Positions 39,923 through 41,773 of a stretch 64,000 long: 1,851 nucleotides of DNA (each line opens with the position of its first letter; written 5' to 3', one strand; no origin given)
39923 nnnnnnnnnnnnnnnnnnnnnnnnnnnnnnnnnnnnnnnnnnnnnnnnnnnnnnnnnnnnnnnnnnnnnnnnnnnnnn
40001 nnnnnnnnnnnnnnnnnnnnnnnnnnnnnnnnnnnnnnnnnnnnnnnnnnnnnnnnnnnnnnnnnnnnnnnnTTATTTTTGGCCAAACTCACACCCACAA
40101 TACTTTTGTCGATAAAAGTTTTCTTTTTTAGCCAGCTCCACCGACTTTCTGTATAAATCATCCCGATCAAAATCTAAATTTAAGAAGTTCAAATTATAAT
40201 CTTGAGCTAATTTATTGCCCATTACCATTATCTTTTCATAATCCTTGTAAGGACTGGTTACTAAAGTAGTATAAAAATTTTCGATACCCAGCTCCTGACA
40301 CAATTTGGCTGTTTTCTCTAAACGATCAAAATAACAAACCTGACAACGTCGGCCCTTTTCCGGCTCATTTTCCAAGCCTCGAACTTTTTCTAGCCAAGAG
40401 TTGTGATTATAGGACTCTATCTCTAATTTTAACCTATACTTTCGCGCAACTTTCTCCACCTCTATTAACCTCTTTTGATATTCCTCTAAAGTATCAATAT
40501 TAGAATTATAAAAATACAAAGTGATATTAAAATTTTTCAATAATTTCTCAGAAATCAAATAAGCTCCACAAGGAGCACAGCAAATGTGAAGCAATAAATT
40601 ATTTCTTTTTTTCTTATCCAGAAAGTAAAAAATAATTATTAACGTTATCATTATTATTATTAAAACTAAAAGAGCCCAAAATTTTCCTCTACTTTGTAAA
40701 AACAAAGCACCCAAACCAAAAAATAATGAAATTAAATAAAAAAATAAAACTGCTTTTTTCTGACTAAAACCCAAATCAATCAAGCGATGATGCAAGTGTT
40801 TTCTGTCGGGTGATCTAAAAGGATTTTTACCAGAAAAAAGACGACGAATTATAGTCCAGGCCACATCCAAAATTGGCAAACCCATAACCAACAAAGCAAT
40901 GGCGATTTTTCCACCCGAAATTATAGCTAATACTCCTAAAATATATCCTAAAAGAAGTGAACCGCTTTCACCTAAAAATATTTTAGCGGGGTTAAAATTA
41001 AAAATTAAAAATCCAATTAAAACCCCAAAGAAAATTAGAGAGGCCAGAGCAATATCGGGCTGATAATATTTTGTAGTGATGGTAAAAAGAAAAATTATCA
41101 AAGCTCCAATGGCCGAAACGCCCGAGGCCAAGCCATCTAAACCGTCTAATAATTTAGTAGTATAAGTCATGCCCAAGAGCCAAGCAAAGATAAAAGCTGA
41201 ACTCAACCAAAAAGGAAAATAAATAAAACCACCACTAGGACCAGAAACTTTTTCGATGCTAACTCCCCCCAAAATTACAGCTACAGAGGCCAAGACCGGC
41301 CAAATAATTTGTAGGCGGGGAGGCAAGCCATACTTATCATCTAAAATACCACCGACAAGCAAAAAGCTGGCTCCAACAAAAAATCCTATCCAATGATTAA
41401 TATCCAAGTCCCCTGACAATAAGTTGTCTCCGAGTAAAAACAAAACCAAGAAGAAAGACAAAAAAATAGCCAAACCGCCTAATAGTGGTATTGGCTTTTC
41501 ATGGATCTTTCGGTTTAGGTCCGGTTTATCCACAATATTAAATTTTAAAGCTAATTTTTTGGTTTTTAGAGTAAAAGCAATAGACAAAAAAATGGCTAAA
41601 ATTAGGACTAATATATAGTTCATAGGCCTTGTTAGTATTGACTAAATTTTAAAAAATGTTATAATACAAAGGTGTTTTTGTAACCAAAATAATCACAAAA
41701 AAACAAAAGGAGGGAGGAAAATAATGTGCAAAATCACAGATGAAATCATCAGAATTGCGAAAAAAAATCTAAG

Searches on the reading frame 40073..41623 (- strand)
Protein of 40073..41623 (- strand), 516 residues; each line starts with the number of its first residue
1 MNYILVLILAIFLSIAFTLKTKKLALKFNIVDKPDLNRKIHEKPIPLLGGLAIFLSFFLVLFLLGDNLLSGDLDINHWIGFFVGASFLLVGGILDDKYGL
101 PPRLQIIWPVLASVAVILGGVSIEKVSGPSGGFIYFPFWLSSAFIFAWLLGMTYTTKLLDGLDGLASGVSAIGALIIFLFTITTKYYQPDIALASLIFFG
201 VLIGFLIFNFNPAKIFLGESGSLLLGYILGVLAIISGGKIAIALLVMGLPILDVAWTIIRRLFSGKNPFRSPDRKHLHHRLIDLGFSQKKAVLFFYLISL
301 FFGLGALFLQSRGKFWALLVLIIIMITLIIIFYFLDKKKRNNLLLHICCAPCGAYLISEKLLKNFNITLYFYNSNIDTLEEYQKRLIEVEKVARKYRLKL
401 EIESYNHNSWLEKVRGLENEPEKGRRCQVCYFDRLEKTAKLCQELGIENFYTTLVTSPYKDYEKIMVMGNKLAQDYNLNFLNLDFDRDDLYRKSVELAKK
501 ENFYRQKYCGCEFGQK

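Call 29: search_protein_families(library=pfam, proteins=[window:40073-41623:-], max_evalue=0.001)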
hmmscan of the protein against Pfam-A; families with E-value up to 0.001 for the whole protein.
window:40073-41623:- (516 aa): 2 families
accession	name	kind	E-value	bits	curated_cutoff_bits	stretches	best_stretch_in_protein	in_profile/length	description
PF02677.20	QueH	-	3.8e-57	193.6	23.5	1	343-515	1-173/175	Epoxyqueuosine reductase QueH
PF00953.26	Glycos_transf_4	-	2.1e-31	109.5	27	1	78-236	1-159/160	Glycosyl transferase family 4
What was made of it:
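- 40073..41623 (-): Context: WecA-like GT4 fused to QueH. It lies downstream of the pair in nearly all Falkowbacteria-type loci. A GT4 alone is found downstream in Uhrbacteria-type loci. Pfam (call 29).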

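Call 58: search_protein_families(library=ncbifam, proteins=[window:40073-41623:-], max_evalue=0.01)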
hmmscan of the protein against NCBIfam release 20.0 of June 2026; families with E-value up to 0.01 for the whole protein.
window:40073-41623:- (516 aa): 3 families
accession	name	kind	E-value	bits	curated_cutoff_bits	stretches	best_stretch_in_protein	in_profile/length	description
TIGR02380.1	ECA_wecA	exception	2.7e-31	109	326.05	1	7-337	4-335/346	UDP-N-acetylglucosamine--undecaprenyl-phosphate N-acetylglucosaminephosphotransferase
NF053644.1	MraY_archaea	equivalog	2.2e-25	89.7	450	2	105-303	153-336/340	pseudomurein biosynthesis MraY family phospho-N-acetylmuramoyl-pentapeptide-transferase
TIGR00445.1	mraY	equivalog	2.2e-21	76.7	192.05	1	12-307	3-315/321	phospho-N-acetylmuramoyl-pentapeptide-transferase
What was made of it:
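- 40073..41623 (-): NCBIfam WecA 109 bits and MraY 77 bits, both below cut-off (call 58).
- Tried and rejected: MraY identity of the downstream GT4: the best match is WecA-like, and both scores are below cut-off (call 58).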
